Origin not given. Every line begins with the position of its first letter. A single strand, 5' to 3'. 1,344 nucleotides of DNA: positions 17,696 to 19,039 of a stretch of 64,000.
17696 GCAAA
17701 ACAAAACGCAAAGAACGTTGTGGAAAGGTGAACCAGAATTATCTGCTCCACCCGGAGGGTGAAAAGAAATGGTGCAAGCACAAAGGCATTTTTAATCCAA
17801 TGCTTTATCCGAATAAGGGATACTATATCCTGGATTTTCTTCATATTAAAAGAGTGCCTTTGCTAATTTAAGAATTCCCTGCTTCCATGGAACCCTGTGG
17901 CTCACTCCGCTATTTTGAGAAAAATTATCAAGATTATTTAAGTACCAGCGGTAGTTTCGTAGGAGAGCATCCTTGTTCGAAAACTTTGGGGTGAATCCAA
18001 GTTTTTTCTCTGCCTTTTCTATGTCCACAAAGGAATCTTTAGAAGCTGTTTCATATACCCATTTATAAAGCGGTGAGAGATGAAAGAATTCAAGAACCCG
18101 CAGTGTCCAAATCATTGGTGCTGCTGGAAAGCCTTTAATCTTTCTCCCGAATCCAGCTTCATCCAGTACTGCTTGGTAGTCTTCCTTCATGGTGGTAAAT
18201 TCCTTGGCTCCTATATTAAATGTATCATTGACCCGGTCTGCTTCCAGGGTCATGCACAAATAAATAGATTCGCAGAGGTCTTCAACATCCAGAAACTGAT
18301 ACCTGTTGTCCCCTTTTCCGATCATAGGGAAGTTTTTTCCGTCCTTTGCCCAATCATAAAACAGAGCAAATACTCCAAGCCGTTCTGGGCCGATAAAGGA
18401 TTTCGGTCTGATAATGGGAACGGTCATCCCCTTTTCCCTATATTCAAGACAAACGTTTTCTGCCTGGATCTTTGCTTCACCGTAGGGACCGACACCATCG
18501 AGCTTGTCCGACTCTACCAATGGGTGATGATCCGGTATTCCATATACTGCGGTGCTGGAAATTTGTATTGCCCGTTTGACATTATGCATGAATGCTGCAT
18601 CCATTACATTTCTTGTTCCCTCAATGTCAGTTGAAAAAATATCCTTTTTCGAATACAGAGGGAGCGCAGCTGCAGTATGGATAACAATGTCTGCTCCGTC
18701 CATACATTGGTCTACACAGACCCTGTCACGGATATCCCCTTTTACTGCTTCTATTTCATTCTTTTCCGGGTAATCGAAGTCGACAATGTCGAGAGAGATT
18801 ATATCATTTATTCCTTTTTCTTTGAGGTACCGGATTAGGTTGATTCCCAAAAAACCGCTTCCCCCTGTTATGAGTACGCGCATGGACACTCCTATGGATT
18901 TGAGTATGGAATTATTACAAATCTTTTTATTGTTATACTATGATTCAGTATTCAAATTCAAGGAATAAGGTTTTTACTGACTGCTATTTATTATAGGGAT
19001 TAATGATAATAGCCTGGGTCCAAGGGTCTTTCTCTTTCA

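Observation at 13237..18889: Convergent two-operon island that looks like a lipid-linked pentose (DPR/DPA-type) glycosylation system in a non-actinobacterial genome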

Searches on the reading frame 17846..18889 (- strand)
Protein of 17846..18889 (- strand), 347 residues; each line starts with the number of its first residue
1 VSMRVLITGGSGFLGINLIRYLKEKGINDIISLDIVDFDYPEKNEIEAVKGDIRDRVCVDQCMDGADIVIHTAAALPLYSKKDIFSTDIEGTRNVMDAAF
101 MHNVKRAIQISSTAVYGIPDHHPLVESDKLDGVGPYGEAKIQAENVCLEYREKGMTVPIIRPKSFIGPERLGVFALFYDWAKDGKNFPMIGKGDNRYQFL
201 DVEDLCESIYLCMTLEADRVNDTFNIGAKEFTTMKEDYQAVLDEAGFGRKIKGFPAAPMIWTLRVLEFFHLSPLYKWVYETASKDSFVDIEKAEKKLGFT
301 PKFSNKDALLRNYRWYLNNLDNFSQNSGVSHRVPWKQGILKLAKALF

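Call 3: search_protein_families(library=pfam, proteins=[window:17846-18889:-], max_evalue=0.01)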
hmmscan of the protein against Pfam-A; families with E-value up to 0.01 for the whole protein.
window:17846-18889:- (347 aa): 7 families
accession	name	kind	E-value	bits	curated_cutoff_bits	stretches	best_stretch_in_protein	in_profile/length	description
PF01370.27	Epimerase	-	3.5e-39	135.1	20.9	1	5-227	1-240/240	NAD dependent epimerase/dehydratase family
PF16363.11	GDP_Man_Dehyd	-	2e-24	87.1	27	1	6-306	1-326/332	GDP-mannose 4,6 dehydratase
PF01073.25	3Beta_HSD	-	3.8e-21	75.8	22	1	6-209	1-225/280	3-beta hydroxysteroid dehydrogenase/isomerase family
PF13460.12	NAD_binding_10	-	1.8e-12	48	27.2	1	9-166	1-147/184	NAD(P)H-binding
PF07993.18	NAD_binding_4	-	5.4e-10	39.3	20.1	1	60-168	83-210/258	Male sterility protein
PF02719.21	Polysacc_synt_2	-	6.1e-10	39.2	20.2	1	5-112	1-128/293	Polysaccharide biosynthesis protein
PF04321.23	RmlD_sub_bind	-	3.2e-09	36.7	27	1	3-155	1-144/287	RmlD substrate binding domain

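Call 4: search_protein_families(library=ncbifam, proteins=[window:17846-18889:-], max_evalue=0.01)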
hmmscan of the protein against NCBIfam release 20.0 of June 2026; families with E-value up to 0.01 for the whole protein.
window:17846-18889:- (347 aa): 31 families (the best 25 are shown)
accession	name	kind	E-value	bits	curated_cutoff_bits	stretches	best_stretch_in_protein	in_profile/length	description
TIGR03466.1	HpnA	hypoth_equivalog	3.1e-29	101.9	367.65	1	3-169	1-174/327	hopanoid-associated sugar epimerase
TIGR04180.1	EDH_00030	hypoth_equivalog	1.2e-23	83.6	475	1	5-231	1-242/297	NAD-dependent 4,6-dehydratase LegB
TIGR01181.1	dTDP_gluc_dehyt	equivalog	1.8e-23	83.1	365.1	1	4-321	1-316/321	dTDP-glucose 4,6-dehydratase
NF042422.1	oxyalk_red_OleD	equivalog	2.8e-23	82.8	580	1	3-311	1-323/329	2-alkyl-3-oxoalkanoate reductase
NF042423.1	oxyalk_red_Shew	equivalog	4.8e-20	71.9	580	1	4-205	10-213/331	2-alkyl-3-oxoalkanoate reductase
TIGR01179.1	galE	equivalog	2.5e-17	62.7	262.3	1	4-154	1-163/332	UDP-glucose 4-epimerase GalE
NF052578.1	StrlDmthSdmBMthl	equivalog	3.9e-15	56.4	600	1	3-170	1-174/328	sterol demethylase protein SdmB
NF043036.1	ErythonDh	equivalog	7.5e-14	51.7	325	1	3-155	1-168/321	D-erythronate dehydrogenase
TIGR02197.1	heptose_epim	equivalog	6e-13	48.6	274.6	1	5-147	1-149/316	ADP-glyceromanno-heptose 6-epimerase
TIGR02622.1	CDP_4_6_dhtase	equivalog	9.1e-13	48.1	278.45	1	3-155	5-173/352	CDP-glucose 4,6-dehydratase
TIGR01746.1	Thioester-redct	subfamily_domain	7.7e-12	45.1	213.35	1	45-174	62-204/371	thioester reductase domain-containing protein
NF047922.1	GDPFucSynFcl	equivalog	2.1e-11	43.8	500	1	3-253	3-261/308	GDP-L-fucose synthase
NF007490.0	PRK10084.1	subfamily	1.4e-10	40.7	649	1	177-230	211-262/361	dTDP-glucose 4,6-dehydratase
TIGR03589.1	PseB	equivalog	2e-10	40.1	407.75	1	4-112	6-125/324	UDP-N-acetylglucosamine 4,6-dehydratase (inverting)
TIGR01777.1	yfcH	hypoth_equivalog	1.1e-09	38.3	207.35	1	5-236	1-232/292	TIGR01777 family oxidoreductase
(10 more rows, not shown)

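Call 7: search_solved_structures(query=window:17846-18889:-, max_evalue=1e-10)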
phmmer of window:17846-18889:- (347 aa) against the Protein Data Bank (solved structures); distinct sequences matched with E-value up to 1e-10: 27.
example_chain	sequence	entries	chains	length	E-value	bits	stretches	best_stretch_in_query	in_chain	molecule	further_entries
1r6d_A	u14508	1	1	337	3.1e-22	82.4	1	3-246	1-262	TDP-glucose-4,6-dehydratase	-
1r66_A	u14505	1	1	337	4.2e-22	82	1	3-246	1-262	TDP-glucose-4,6-dehydratase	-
8rdg_A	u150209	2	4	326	8.9e-19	71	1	3-251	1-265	SDR family NAD(P)-dependent oxidoreductase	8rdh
8rdi_A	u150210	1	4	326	3.2e-18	69.2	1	3-251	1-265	SDR family NAD(P)-dependent oxidoreductase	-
6pmh_A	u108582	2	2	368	4.2e-16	62.3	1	5-321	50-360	UDP-glucose 4-epimerase related protein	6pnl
6wjb_A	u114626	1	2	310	1.5e-15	60.5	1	3-238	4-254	NAD-dependent epimerase/dehydratase family protein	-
3aw9_A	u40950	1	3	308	4.6e-15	58.8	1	3-258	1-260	NAD-dependent epimerase/dehydratase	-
2hun_A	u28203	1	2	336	4.9e-15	58.7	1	2-250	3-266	336aa long hypothetical dTDP-glucose 4,6-dehydratase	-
8shh_A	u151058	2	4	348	7.7e-15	58.1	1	4-246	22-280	dTDP-glucose 4,6-dehydratase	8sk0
3wj7_A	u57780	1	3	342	8.3e-15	58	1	5-316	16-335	Putative oxidoreductase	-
6wj9_A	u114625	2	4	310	1.4e-14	57.3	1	3-238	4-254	NAD-dependent epimerase/dehydratase family protein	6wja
6bwl_A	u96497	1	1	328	2.2e-14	56.6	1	3-211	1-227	Pal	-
6bi4_A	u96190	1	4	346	5.2e-14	55.4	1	2-243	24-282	dTDP-glucose 4,6-dehydratase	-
4zrm_A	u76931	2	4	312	5.3e-14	55.3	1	3-249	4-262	UDP-glucose 4-epimerase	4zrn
6kv9_A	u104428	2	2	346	5.5e-14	55.3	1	5-236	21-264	MoeE5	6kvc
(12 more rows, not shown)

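Call 47: search_dna_similar(query=window:17846-18889:-, collection=plasmids, mode=protein, max_rows=30, max_evalue=1e-20)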
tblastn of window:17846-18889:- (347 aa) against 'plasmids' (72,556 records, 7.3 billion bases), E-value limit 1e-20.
Records with a match: 27; places in all: 28; records where one place covers at least 80% of the query: 21.
Best place of each record, by identity: <60% 27.
By first word of the organism name: Sinorhizobium 4; Mesorhizobium 3; Natronococcus 2; Rhizobium 2; Natrinema 2; Haladaptatus 2; Halostagnicola 1; Haloterrigena 1; Streptomyces 1; Nonomuraea 1; and 8 more.
By predicted mobility (MOB-suite, as given by PLSDB): non-mobilizable 19; conjugative 7; mobilizable 1.
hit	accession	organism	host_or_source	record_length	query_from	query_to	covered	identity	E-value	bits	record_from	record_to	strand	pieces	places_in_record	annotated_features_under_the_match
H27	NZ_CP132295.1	Natronococcus sp. AD-5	cell culture,sediment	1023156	5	346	99%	50.1%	4e-96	319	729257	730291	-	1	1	record has no annotation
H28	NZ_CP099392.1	Natronococcus sp. CG52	cell culture,salt lake sediment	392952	2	346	99%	49.4%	2e-94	314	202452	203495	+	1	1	NAD(P)-dependent oxidoreductase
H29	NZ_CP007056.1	Halostagnicola larsenii XH-48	-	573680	5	344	98%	47.8%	2e-93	311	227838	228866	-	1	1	NAD(P)-dependent oxidoreductase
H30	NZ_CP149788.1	Haloterrigena sp. KLK7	cell culture,salt lake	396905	5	346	99%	47.4%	5e-92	307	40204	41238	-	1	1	NAD-dependent epimerase/dehydratase family protein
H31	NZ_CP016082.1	Streptomyces sp. SAT1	Adenophora trachelioides Maxim.,single ...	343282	4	347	99%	41.2%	3e-80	273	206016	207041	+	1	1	NAD-dependent epimerase/dehydratase family protein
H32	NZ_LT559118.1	Nonomuraea gerenzanensis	-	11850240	1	308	89%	41.8%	1e-74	257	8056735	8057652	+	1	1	none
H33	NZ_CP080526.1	Mesorhizobium sp. AR07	Oxytropis sp.,Cell culture,root nodule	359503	1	347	100%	35.7%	3e-59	213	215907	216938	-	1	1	NAD-dependent epimerase/dehydratase family protein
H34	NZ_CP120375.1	Sinorhizobium garamanticum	Argyrolobium uniflorum,Cell culture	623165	1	347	100%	35.1%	3e-57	207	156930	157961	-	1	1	NAD-dependent epimerase/dehydratase family protein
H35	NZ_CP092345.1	Rhizobium gallicum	Phaseolus vulgaris,Cell culture,nodule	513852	6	347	99%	34.8%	7e-54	197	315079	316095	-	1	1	NAD-dependent epimerase/dehydratase family protein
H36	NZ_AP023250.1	Mesorhizobium sp. 131-2-5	Lotus japonicus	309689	1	342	99%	34.2%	1e-52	194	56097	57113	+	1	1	NAD-dependent epimerase/dehydratase family protein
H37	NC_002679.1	Mesorhizobium japonicum MAFF 303099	-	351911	1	342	99%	34.2%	1e-52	194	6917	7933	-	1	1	NAD-dependent epimerase/dehydratase family protein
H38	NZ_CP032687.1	Rhizobium sp. CCGE531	Phaseolus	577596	5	342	97%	34.5%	2e-54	199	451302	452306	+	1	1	NAD-dependent epimerase/dehydratase family protein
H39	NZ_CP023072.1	Sinorhizobium fredii CCBAU 83666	G.max,nodule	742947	6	347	99%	33.9%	9e-53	194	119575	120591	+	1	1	NAD-dependent epimerase/dehydratase family protein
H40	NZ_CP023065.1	Sinorhizobium sp. CCBAU 05631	G.max,nodule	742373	5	342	97%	34.0%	1e-52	194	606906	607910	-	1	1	NAD-dependent epimerase/dehydratase family protein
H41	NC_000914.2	Sinorhizobium fredii NGR234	-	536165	6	342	97%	33.8%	2e-52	193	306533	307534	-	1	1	NAD-dependent epimerase/dehydratase family protein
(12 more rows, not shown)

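Call 49: get_annotated_region(hit=H38, flank=9000)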
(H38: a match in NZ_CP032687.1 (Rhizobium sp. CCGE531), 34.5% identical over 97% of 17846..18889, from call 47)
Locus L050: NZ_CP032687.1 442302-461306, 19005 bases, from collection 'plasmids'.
description: Rhizobium sp. CCGE531 plasmid pRCCGE531b, complete sequence
organism: Rhizobium sp. CCGE531 (NCBI taxid 2364271)
taxonomy: Bacteria; Pseudomonadota; Alphaproteobacteria; Hyphomicrobiales; Rhizobiaceae; Rhizobium; Rhizobium sp. CCGE531
host: -; source: Phaseolus; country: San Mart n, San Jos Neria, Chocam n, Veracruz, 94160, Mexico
typing (MOB-suite, as given by PLSDB): conjugative; relaxase MOBQ; mating-pair formation MPF_T
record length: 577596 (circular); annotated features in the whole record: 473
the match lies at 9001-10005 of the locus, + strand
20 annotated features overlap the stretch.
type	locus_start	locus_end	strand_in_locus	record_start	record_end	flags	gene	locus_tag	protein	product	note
CDS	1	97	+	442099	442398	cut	-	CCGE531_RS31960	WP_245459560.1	hypothetical protein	-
CDS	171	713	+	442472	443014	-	-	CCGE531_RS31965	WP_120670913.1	hypothetical protein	-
CDS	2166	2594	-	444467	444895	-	-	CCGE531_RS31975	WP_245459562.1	hypothetical protein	-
CDS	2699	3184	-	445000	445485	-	-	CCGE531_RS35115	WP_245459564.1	hypothetical protein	-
CDS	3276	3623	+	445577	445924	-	-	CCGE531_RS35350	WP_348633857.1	hypothetical protein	-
CDS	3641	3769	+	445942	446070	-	-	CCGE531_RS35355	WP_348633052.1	hypothetical protein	-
CDS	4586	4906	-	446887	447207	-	-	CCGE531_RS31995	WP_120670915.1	hypothetical protein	-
CDS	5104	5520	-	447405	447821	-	-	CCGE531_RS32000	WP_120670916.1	multiubiquitin domain-containing protein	-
CDS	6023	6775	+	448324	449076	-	-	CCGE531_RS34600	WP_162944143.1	hypothetical protein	-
CDS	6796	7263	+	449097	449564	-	-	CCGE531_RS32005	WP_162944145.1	hypothetical protein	-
CDS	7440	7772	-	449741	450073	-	-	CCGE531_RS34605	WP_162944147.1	hypothetical protein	-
CDS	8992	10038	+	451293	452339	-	-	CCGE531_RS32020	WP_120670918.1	NAD-dependent epimerase/dehydratase family protein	-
CDS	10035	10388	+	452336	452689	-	-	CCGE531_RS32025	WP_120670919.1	SMR family transporter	-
CDS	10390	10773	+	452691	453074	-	-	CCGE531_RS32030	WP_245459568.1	hypothetical protein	-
CDS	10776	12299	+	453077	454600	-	-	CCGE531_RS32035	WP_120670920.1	GMC family oxidoreductase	-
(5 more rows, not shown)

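Call 50: get_annotated_region(hit=H30, flank=7000)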
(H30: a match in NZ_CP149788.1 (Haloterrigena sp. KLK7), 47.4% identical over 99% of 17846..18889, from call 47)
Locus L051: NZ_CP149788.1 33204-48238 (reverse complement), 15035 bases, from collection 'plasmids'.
description: Haloterrigena sp. KLK7 plasmid unnamed1, complete sequence
organism: Haloterrigena sp. KLK7 (NCBI taxid 3132747)
taxonomy: Archaea; Euryarchaeota; Halobacteria; Halobacteriales; Natrialbaceae; Haloterrigena; Haloterrigena sp. KLK7
host: -; source: cell culture,salt lake; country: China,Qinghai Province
typing (MOB-suite, as given by PLSDB): non-mobilizable
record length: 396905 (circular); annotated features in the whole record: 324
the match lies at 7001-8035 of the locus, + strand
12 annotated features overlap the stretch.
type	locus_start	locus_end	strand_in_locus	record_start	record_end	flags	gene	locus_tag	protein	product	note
CDS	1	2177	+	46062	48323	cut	-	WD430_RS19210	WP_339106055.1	AAA domain-containing protein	-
CDS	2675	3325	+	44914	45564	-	-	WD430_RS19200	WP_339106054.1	hypothetical protein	-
CDS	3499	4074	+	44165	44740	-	-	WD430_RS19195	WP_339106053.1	DoxX family protein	-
CDS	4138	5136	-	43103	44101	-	-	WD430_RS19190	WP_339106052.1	lysylphosphatidylglycerol synthase transmembrane domain-containing protein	-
CDS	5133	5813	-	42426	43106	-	-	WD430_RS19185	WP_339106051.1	PHP domain-containing protein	-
CDS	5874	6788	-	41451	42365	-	-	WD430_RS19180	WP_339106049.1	decaprenyl-phosphate phosphoribosyltransferase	-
CDS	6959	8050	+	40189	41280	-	-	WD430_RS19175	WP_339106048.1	NAD-dependent epimerase/dehydratase family protein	-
CDS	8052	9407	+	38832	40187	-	-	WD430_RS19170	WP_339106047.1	DolP-mannose mannosyltransferase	GO:0035269 - protein O-linked mannosylation [Evidence IEA]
CDS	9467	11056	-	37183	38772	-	-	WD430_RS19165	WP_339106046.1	glycosyltransferase family 39 protein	-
CDS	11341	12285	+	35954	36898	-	-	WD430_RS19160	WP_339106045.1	DMT family transporter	GO:0055085 - transmembrane transport [Evidence IEA]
CDS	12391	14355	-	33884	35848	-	-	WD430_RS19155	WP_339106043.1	ATP-binding protein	-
CDS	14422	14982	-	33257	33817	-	-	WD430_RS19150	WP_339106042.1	hypothetical protein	-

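Call 51: get_annotated_region(hit=H31, flank=7000)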
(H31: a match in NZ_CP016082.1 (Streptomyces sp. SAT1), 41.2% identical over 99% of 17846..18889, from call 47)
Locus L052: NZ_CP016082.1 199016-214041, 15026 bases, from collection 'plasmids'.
description: Streptomyces sp. SAT1 plasmid unnamed2, complete sequence
organism: Streptomyces sp. SAT1 (NCBI taxid 1849967)
taxonomy: Bacteria; Actinomycetota; Actinomycetes; Kitasatosporales; Streptomycetaceae; Streptomyces; Streptomyces sp. SAT1
host: -; source: Adenophora trachelioides Maxim.,single colony; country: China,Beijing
typing (MOB-suite, as given by PLSDB): non-mobilizable
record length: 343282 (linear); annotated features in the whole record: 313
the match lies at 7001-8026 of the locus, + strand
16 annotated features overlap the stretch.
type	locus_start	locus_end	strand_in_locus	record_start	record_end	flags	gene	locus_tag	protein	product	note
CDS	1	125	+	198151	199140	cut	-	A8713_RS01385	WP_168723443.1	alpha/beta hydrolase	-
CDS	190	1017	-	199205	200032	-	-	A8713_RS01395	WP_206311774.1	DUF1206 domain-containing protein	-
CDS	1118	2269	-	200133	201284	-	-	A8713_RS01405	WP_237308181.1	ADP-ribosylglycohydrolase family protein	-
CDS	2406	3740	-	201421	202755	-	-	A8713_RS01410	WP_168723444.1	aspartate aminotransferase family protein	-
CDS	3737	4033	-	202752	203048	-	-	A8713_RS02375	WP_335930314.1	DUF6309 family protein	-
CDS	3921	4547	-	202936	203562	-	-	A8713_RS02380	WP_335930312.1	DUF6309 family protein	-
CDS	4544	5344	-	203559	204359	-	-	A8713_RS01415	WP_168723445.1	phytanoyl-CoA dioxygenase family protein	-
CDS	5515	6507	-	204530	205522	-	-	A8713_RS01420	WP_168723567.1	aldo/keto reductase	-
CDS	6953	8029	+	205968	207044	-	-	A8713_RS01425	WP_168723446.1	NAD-dependent epimerase/dehydratase family protein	-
CDS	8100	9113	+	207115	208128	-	-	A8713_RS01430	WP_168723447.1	UbiA prenyltransferase family protein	-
CDS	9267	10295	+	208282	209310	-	-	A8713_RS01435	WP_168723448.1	glycosyltransferase family 2 protein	-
CDS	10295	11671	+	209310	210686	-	-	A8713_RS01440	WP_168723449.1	endonuclease/exonuclease/phosphatase family protein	-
CDS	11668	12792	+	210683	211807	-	-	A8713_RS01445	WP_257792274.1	glycosyltransferase family 2 protein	-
CDS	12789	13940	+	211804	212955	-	-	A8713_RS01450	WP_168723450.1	lysylphosphatidylglycerol synthase domain-containing protein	-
CDS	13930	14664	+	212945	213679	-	-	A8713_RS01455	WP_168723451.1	polysaccharide deacetylase family protein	-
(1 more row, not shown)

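Call 57: search_protein_families(library=pfam, proteins=[L050:12399-14375:-], max_evalue=0.01)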
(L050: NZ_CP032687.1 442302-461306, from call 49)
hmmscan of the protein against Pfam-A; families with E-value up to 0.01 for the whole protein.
L050:12399-14375:- (658 aa): 0 families
